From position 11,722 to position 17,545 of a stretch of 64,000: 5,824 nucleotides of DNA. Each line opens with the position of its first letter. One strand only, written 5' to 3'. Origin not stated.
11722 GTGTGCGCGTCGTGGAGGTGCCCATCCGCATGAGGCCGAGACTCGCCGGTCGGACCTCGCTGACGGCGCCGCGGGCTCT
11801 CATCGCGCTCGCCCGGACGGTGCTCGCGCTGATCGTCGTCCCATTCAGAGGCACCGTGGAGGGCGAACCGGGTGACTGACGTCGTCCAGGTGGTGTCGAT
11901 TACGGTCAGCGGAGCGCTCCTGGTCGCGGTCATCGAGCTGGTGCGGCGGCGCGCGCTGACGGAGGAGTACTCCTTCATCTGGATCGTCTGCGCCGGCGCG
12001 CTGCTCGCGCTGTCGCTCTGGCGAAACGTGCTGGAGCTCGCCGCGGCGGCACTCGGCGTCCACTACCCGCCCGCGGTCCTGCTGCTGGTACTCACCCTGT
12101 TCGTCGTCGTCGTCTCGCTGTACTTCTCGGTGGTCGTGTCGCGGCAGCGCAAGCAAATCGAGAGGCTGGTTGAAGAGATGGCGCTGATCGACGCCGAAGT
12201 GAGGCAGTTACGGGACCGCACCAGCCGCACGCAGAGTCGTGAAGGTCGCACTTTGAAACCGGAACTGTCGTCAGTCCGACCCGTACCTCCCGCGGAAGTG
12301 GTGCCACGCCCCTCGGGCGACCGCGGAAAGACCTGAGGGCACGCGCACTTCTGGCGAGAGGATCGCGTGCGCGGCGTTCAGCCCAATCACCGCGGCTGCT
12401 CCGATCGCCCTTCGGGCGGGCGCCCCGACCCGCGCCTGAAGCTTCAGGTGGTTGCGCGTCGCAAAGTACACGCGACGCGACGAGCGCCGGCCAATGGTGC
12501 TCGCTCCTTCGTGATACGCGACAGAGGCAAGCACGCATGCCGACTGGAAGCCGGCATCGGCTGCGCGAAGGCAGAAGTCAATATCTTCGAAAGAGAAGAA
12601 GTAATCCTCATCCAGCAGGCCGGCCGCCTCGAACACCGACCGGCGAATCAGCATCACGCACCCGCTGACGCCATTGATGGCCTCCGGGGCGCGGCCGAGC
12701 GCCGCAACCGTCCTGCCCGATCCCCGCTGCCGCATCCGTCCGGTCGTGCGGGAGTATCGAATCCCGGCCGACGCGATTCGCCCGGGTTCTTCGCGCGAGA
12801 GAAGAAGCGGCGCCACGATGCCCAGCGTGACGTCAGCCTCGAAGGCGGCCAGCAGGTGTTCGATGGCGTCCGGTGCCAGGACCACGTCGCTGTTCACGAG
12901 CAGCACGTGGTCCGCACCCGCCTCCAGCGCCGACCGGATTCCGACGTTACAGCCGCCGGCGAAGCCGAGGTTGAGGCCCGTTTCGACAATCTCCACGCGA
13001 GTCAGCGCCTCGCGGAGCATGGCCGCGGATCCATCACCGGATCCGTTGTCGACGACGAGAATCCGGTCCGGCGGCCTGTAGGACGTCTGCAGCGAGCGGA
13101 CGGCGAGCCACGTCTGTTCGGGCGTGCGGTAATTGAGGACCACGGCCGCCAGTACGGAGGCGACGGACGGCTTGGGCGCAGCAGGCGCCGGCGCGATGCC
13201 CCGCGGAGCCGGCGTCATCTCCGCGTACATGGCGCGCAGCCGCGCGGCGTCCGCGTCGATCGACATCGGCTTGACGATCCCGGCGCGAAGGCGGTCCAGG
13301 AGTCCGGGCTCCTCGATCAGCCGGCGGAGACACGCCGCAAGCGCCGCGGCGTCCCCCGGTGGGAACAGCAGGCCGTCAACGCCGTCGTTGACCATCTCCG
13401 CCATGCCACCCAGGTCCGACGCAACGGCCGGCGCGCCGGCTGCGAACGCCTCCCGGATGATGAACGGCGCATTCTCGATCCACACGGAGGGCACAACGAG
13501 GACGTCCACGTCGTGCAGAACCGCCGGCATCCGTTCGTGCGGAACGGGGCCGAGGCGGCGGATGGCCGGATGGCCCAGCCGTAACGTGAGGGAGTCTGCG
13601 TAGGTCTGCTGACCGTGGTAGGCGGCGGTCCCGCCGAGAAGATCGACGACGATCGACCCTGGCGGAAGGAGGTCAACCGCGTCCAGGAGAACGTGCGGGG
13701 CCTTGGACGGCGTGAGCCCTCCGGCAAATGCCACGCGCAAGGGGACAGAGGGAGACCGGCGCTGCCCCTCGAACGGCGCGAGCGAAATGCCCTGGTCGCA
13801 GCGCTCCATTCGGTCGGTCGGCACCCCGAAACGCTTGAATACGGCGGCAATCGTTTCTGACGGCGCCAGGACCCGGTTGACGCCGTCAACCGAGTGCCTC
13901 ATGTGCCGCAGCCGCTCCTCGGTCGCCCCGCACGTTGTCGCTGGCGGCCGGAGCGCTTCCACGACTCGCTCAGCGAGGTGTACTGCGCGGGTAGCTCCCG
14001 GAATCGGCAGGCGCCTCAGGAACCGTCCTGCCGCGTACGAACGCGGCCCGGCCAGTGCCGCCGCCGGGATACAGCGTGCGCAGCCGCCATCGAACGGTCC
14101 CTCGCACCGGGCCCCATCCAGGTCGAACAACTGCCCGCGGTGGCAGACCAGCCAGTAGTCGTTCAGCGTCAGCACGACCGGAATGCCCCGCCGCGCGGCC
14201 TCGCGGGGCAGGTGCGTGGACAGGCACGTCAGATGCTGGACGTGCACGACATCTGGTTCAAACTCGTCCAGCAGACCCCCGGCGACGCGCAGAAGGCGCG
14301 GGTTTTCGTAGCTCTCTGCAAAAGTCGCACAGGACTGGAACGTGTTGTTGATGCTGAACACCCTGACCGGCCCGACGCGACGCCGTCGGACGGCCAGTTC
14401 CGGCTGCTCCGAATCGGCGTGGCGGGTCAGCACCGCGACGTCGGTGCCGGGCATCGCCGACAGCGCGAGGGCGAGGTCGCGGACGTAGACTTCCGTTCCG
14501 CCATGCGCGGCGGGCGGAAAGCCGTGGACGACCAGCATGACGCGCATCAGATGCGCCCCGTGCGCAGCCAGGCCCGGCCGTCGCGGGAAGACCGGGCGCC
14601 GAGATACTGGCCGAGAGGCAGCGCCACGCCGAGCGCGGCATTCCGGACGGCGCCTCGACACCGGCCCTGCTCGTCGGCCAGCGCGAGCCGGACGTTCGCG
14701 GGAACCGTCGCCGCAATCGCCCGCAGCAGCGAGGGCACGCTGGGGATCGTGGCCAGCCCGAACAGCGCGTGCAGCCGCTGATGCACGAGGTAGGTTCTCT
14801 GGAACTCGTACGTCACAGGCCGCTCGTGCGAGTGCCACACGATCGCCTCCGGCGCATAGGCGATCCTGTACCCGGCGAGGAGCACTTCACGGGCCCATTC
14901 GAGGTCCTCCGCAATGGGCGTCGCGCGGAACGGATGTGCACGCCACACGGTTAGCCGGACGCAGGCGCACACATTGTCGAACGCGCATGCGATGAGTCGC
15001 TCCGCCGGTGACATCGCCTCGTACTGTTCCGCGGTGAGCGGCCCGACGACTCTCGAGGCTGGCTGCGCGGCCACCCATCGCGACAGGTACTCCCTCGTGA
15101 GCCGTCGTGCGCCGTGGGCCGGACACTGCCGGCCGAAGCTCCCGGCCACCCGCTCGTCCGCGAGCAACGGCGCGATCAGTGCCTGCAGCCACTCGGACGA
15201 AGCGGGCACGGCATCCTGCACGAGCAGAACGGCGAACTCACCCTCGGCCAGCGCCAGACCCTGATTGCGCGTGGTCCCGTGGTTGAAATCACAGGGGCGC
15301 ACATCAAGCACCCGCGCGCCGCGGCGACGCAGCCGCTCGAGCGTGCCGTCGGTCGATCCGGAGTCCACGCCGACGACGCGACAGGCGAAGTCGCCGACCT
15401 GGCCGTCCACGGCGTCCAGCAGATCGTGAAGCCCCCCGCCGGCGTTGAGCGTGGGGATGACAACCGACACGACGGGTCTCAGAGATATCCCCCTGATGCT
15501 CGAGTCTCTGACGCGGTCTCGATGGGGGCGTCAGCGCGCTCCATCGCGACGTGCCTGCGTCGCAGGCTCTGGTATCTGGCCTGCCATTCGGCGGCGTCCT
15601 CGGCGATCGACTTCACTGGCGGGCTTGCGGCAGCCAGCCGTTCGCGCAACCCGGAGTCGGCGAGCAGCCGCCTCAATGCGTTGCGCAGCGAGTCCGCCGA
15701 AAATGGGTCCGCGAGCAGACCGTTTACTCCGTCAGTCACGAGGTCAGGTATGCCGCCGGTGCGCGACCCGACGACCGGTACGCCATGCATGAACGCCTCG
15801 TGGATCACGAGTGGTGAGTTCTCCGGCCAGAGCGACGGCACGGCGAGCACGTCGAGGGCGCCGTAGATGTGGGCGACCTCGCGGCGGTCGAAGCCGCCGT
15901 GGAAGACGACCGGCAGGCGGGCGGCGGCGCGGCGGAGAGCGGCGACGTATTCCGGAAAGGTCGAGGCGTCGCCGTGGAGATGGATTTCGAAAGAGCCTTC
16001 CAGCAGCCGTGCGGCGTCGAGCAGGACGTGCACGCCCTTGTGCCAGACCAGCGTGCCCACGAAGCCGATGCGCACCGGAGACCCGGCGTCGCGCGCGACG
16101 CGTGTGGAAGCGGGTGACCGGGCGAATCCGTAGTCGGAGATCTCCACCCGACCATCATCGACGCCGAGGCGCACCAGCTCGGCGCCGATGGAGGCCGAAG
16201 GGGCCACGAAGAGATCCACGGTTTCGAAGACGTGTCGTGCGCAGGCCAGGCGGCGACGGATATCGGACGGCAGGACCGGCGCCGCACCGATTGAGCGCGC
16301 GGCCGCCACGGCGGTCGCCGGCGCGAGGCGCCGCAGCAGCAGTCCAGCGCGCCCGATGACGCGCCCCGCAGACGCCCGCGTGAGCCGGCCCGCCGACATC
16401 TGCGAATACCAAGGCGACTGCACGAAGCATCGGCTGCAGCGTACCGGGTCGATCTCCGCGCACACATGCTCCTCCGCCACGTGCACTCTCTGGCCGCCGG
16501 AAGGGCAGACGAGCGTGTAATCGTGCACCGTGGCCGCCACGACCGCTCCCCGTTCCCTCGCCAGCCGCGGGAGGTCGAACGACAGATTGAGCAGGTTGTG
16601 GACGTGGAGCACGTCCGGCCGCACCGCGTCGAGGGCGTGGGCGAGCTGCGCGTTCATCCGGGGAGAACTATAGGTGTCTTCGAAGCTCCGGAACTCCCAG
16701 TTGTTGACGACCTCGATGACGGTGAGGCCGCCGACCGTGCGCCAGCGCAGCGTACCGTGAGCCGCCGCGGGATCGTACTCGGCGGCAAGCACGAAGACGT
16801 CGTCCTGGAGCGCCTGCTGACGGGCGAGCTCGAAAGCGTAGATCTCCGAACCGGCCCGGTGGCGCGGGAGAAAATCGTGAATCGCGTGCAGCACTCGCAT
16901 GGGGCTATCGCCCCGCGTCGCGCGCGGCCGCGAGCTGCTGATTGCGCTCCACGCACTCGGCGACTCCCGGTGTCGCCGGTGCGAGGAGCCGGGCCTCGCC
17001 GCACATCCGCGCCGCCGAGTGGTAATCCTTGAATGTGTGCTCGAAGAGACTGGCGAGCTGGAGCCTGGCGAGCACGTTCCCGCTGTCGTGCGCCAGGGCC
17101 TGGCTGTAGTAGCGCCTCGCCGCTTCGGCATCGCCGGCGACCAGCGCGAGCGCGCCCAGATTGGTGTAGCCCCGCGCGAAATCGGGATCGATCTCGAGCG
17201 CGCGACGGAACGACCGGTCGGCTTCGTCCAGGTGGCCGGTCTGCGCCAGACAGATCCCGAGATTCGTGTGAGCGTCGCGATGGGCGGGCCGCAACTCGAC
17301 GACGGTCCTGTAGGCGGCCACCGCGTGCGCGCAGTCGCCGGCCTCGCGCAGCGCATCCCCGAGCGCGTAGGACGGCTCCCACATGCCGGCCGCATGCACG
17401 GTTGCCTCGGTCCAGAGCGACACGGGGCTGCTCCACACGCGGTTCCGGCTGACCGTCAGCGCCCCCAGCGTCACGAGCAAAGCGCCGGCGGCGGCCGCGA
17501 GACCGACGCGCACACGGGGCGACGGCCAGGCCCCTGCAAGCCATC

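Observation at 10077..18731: Gtr-like three-part set (GtrB-like GT2, DUF2304, TMTC/PMT-like GT-C with TPRs) is a candidate periplasmic protein-glycosylation system next to Thr-rich pilins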

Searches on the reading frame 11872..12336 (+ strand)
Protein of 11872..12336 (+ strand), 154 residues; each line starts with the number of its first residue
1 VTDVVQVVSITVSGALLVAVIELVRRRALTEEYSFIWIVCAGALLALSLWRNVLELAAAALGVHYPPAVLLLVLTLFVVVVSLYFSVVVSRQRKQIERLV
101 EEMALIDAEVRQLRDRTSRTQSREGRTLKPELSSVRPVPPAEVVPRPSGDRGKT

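Call 5: search_protein_families(library=pfam, proteins=[window:11872-12336:+], max_evalue=0.01)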
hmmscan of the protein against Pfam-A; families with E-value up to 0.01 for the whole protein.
window:11872-12336:+ (154 aa): 3 families
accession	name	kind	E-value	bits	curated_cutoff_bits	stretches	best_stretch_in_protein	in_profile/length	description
PF10066.14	DUF2304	-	9.6e-22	77.7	25.5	1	5-108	2-105/106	Uncharacterized conserved protein (DUF2304)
PF04102.17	SlyX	-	0.0084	17.2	30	0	87-124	24-61/67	SlyX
PF13567.11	DUF4131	-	0.0097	16.1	31.6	0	35-122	7-85/165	Domain of unknown function (DUF4131)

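Call 6: search_protein_families(library=ncbifam, proteins=[window:11872-12336:+], max_evalue=0.01)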
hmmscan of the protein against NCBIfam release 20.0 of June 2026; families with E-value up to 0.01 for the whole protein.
window:11872-12336:+ (154 aa): 0 families

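Call 59: search_solved_structures(query=window:11872-12336:+, max_evalue=1)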
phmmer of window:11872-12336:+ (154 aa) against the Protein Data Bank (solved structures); distinct sequences matched with E-value up to 1: 17.
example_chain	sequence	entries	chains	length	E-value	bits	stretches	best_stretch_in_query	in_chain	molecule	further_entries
8j46_A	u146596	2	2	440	0.043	17.1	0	55-127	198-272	Olfactory receptor OR52c,Soluble cytochrome b562 | Human Consensus Olfactory Receptor OR52c in apo state, receptor only,Soluble cytochrome b5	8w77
7dtd_A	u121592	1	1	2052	0.067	16.4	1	35-123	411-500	Sodium channel protein type 1 subunit alpha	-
6j8g_A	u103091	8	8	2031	0.16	15.2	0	34-123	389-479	Sodium channel protein type 9 subunit alpha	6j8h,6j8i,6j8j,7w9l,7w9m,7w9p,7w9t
9ya0_IA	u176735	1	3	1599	0.26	14.5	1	32-101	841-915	PCR12, TGME49_292170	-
21tp_A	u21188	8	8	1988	0.3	14.3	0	34-123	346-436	Sodium channel protein type 9 subunit alpha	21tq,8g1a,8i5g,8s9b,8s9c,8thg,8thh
8i5b_A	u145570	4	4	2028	0.32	14.3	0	34-123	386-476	Sodium channel protein type 9 subunit alpha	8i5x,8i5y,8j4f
7w9k_A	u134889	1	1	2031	0.32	14.3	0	34-123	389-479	Sodium channel protein type 9 subunit alpha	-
8xmn_A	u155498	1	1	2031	0.32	14.2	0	34-123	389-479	Sodium channel protein type 9 subunit alpha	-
8xmo_A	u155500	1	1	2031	0.33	14.2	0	34-123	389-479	Sodium channel protein type 9 subunit alpha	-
6j8e_A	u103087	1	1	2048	0.34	14.2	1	35-122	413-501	Sodium channel protein type 2 subunit alpha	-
7xve_A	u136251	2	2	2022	0.34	14.2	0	34-123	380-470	Sodium channel protein type 9 subunit alpha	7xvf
8xmm_A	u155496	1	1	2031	0.34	14.2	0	34-123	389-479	Sodium channel protein type 9 subunit alpha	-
7w77_D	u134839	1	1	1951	0.39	13.9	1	35-124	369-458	Sodium channel protein type 3 subunit alpha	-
7xm9_A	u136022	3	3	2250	0.42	13.8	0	34-123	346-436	Isoform 3 of Sodium channel protein type 9 subunit alpha,Green fluorescent protein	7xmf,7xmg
7w7f_D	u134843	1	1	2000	0.43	13.8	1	35-124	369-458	Sodium channel protein type 3 subunit alpha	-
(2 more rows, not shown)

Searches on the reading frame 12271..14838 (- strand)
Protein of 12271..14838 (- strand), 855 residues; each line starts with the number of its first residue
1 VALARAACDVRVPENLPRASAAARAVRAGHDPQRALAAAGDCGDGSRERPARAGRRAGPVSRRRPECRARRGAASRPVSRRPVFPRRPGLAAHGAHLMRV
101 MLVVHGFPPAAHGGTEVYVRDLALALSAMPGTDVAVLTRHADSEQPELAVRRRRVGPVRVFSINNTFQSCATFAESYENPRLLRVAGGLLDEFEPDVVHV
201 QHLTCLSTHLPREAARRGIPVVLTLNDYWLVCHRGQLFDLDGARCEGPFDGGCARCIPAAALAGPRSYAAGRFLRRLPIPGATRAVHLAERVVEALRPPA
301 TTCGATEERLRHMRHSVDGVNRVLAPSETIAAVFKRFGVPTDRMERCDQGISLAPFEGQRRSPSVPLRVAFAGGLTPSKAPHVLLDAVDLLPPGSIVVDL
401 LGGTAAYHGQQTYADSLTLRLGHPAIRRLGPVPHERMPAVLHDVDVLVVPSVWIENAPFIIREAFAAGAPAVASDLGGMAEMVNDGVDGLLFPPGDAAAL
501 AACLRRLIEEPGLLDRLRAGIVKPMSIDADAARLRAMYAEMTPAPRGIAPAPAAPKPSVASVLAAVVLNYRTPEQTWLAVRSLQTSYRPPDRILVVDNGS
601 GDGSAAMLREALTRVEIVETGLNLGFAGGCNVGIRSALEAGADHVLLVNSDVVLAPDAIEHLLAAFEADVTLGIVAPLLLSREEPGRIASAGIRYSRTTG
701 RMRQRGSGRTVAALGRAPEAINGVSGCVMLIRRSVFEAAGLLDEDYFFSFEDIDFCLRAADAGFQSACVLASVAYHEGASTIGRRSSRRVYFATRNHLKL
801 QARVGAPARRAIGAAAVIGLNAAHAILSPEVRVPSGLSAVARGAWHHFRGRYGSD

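Call 5: search_protein_families(library=pfam, proteins=[window:12271-14838:-], max_evalue=0.01)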
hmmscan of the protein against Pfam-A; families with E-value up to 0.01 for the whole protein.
window:12271-14838:- (855 aa): 9 families
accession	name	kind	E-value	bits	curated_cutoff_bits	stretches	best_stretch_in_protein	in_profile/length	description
PF13692.12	Glyco_trans_1_4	-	1.9e-22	80.5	27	1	368-509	3-141/142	Glycosyl transferases group 1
PF00534.26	Glycos_transf_1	-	4.9e-21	75.5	26.4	1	366-518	15-166/172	Glycosyl transferases group 1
PF13439.12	Glyco_transf_4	-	1.2e-15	58.4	28.5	1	113-230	2-108/170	Glycosyltransferase Family 4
PF00535.33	Glycos_transf_2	-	5.6e-15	56.1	23.3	1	576-737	13-165/168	Glycosyl transferase family 2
PF13641.12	Glyco_tranf_2_3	-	1.9e-11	44.9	27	1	564-782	4-217/230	Glycosyltransferase like family 2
PF13632.12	Glyco_trans_2_3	-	7.1e-06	26.4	27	1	644-789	1-139/198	Glycosyl transferase family group 2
PF13506.12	Glyco_transf_21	-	0.00055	19.9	21.7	1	638-779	27-157/174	Glycosyl transferase family 21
PF13524.12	Glyco_trans_1_2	-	0.0038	17.6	25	0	416-517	27-121/144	Glycosyl transferase-like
PF20706.3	GT4-conflict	-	0.0062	16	26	0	110-150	9-48/385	Family 4 Glycosyltransferase in conflict systems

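Call 6: search_protein_families(library=ncbifam, proteins=[window:12271-14838:-], max_evalue=0.01)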
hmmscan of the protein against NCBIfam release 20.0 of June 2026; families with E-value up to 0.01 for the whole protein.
window:12271-14838:- (855 aa): 29 families (the best 25 are shown)
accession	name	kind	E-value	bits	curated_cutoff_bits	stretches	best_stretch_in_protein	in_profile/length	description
TIGR03449.1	mycothiol_MshA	equivalog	1.3e-19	70.4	462.5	1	369-540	223-402/406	D-inositol-3-phosphate glycosyltransferase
NF041876.1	EPS_EpsE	equivalog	1.2e-18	67.6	400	1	320-518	176-369/389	exopolysaccharide biosynthesis GT4 family glycosyltransferase EpsE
TIGR01556.1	rhamnosyltran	subfamily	1.1e-17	64.1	200.55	1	589-765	20-189/281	rhamnosyltransferase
TIGR04348.1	TIGR04348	equivalog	4.1e-15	55.6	300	1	359-520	130-287/310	selenoneine biosynthesis selenosugar synthase SenB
TIGR03088.1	stp2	hypoth_equivalog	1.3e-14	54.1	409.05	1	436-515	265-343/374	TIGR03088 family PEP-CTERM/XrtA system glycosyltransferase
NF038229.1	Glyco4_Geo_Pelo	equivalog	4.7e-14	52.2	400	1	313-540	103-335/338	GPMC system family 4 glycosyltransferase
NF050113.1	gal_furan_GlfT1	equivalog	6.1e-14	52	330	1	564-776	2-206/290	galactofuranosyltransferase GlfT1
TIGR04063.1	stp3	hypoth_equivalog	1.8e-12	46.9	442.05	1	423-519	269-369/397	TIGR04063 family PEP-CTERM/XrtA system glycosyltransferase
TIGR02149.1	glgA_Coryne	subfamily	3.7e-11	42.8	302.4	1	432-516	272-361/391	glycogen synthase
TIGR04047.1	MSMEG_0565_glyc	hypoth_equivalog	4.9e-10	39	259.85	1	372-539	199-372/373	MSMEG_0565 family glycosyltransferase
TIGR04005.1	wcaL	equivalog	4.8e-08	32.3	537.6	1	324-506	179-366/406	colanic acid biosynthesis glycosyltransferase WcaL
TIGR03999.1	thiol_BshA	equivalog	2.4e-07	30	273.7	1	436-524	265-352/375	N-acetyl-alpha-D-glucosaminyl L-malate synthase BshA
TIGR03937.1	PgaC_IcaA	equivalog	3.2e-07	29.6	422.3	1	580-758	64-232/407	poly-beta-1,6-N-acetyl-D-glucosamine synthase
NF041875.1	EPS_EpsD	equivalog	3.6e-07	29.9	370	1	592-782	32-212/325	exopolysaccharide biosynthesis glycosyltransferase EpsD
NF053787.1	GlcN_PG_synth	equivalog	3.9e-07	29.2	480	1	315-510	139-326/361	N-acetylglucosaminyl phosphatidylglycerol synthase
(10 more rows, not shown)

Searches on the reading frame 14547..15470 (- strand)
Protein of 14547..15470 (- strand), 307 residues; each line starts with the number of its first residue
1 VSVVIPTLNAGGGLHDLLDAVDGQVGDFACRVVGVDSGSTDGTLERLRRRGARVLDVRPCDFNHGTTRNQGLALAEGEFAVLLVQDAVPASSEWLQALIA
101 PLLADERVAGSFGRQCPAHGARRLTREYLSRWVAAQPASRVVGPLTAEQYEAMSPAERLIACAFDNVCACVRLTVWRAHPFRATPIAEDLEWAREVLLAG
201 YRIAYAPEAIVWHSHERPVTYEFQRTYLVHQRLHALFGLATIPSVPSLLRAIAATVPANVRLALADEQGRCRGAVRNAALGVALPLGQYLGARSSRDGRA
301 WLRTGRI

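Call 5: search_protein_families(library=pfam, proteins=[window:14547-15470:-], max_evalue=0.01)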
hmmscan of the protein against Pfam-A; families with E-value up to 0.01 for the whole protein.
window:14547-15470:- (307 aa): 3 families
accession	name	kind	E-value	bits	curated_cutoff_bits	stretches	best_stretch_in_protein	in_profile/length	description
PF00535.33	Glycos_transf_2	-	2.3e-11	44.4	23.3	1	2-125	1-128/168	Glycosyl transferase family 2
PF13641.12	Glyco_tranf_2_3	-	2.4e-07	31.4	27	1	2-218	4-216/230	Glycosyltransferase like family 2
PF13632.12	Glyco_trans_2_3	-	0.0034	17.6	27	1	167-225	75-135/198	Glycosyl transferase family group 2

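Call 6: search_protein_families(library=ncbifam, proteins=[window:14547-15470:-], max_evalue=0.01)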
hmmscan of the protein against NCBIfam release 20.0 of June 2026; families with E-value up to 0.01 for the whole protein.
window:14547-15470:- (307 aa): 9 families
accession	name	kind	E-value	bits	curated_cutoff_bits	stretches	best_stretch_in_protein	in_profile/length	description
TIGR03965.1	mycofact_glyco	equivalog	1.6e-12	47.1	280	1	2-219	77-286/467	mycofactocin biosynthesis glycosyltransferase MftF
NF041875.1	EPS_EpsD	equivalog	2.9e-11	43.4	370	1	1-100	1-102/325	exopolysaccharide biosynthesis glycosyltransferase EpsD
TIGR04283.1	glyco_like_mftF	equivalog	3.6e-11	43.1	182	1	1-236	1-207/221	TIGR04283 family arsenosugar biosynthesis glycosyltransferase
NF010496.0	PRK13915.1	equivalog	2.1e-08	33.6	262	1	1-109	33-149/307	glucosyl-3-phosphoglycerate synthase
NF007482.0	PRK10073.1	equivalog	8.5e-06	25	423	1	1-82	8-91/334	glycosyltransferase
NF038302.1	EPS_HpsE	equivalog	0.00021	20.4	300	0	1-115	3-123/307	hormogonium polysaccharide biosynthesis glycosyltransferase HpsE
TIGR04182.1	glyco_TIGR04182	equivalog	0.00047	19.6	325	1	2-106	3-101/293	S-layer glycoprotein N-glycosyltransferase AglJ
TIGR03937.1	PgaC_IcaA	equivalog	0.0025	16.9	422.3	0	2-109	48-157/407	poly-beta-1,6-N-acetyl-D-glucosamine synthase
NF058614.1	PPMAGASynPpgS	equivalog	0.004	16.6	370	1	3-74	4-70/226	polyprenyl-phospho-N-acetylgalactosaminyl synthase PpgS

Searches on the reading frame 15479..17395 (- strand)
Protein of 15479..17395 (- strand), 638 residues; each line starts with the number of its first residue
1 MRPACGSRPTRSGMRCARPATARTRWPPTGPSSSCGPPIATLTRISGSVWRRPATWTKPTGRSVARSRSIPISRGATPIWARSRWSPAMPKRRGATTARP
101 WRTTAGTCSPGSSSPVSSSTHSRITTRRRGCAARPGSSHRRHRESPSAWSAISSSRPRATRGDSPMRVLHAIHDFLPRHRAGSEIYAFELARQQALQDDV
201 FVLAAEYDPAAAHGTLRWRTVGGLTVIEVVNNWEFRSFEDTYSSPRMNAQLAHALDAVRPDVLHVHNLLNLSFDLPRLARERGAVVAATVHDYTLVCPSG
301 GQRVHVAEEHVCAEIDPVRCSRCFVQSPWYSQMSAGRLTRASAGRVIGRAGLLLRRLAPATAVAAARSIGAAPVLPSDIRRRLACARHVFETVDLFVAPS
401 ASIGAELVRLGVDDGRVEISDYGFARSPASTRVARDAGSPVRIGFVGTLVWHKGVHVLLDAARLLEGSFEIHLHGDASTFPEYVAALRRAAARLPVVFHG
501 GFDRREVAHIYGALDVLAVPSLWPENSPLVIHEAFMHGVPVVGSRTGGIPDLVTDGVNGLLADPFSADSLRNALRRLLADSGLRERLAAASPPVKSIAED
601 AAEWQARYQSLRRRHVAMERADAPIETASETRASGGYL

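Call 5: search_protein_families(library=pfam, proteins=[window:15479-17395:-], max_evalue=0.01)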
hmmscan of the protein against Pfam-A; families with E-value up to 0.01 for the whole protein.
window:15479-17395:- (638 aa): 5 families
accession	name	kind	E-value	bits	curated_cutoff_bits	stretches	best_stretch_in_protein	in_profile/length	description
PF13692.12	Glyco_trans_1_4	-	8.7e-26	91.3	27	1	442-580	3-142/142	Glycosyl transferases group 1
PF00534.26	Glycos_transf_1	-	2.9e-25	89.2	26.4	1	441-590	16-168/172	Glycosyl transferases group 1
PF13439.12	Glyco_transf_4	-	1.4e-13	51.7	28.5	1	182-294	3-107/170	Glycosyltransferase Family 4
PF13579.12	Glyco_trans_4_4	-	5e-08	33.9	29.7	1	182-298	2-109/158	Glycosyl transferase 4-like domain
PF13524.12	Glyco_trans_1_2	-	0.00014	22.2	25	1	458-608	5-139/144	Glycosyl transferase-like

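Call 6: search_protein_families(library=ncbifam, proteins=[window:15479-17395:-], max_evalue=0.01)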
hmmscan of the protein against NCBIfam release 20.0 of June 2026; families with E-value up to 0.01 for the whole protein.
window:15479-17395:- (638 aa): 25 families
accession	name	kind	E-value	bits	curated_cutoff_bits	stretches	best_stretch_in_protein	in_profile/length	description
NF041876.1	EPS_EpsE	equivalog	3.2e-16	59.6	400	1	430-591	204-372/389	exopolysaccharide biosynthesis GT4 family glycosyltransferase EpsE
TIGR03088.1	stp2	hypoth_equivalog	6.2e-15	55.1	409.05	1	439-587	193-345/374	TIGR03088 family PEP-CTERM/XrtA system glycosyltransferase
TIGR03449.1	mycothiol_MshA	equivalog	1.7e-14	53.6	462.5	1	432-592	213-381/406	D-inositol-3-phosphate glycosyltransferase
TIGR02149.1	glgA_Coryne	subfamily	8.6e-13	48.2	302.4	1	431-589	196-364/391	glycogen synthase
NF047684.1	TeichurnBiosyTuaC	equivalog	2e-12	46.8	550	1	443-585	222-359/391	teichuronic acid biosynthesis protein TuaC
TIGR04063.1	stp3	hypoth_equivalog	4.8e-11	42.2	442.05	1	440-606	213-383/397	TIGR04063 family PEP-CTERM/XrtA system glycosyltransferase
TIGR02095.1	glgA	subfamily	5.7e-11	41.7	328.45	1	443-578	297-439/477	glycogen/starch synthase, ADP-glucose type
TIGR04157.1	glyco_rSAM_CFB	subfamily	1.5e-10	40.7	400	1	445-561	232-347/406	TIGR04157 family glycosyltransferase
NF001901.0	PRK00654.1-5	equivalog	4.3e-10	38.7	649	1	444-616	320-492/502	glycogen synthase GlgA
NF053787.1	GlcN_PG_synth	equivalog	5.9e-10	38.5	480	1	387-614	138-355/361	N-acetylglucosaminyl phosphatidylglycerol synthase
TIGR03999.1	thiol_BshA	equivalog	1.3e-09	37.4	273.7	1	494-591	255-349/375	N-acetyl-alpha-D-glucosaminyl L-malate synthase BshA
NF012028.0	PRK15484.1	subfamily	1.4e-08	34.2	618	1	481-585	242-349/380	lipopolysaccharide N-acetylglucosaminyltransferase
TIGR04005.1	wcaL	equivalog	5.5e-08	32.1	537.6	1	388-575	170-365/406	colanic acid biosynthesis glycosyltransferase WcaL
NF041010.1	glycosy_Agl16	equivalog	1e-06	27.9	575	1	504-591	245-328/352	glycosylation protein Agl16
NF041879.1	EPS_EpsH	equivalog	1.9e-06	26.9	800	1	432-553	229-351/431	exopolysaccharide biosynthesis glycosyltransferase EpsH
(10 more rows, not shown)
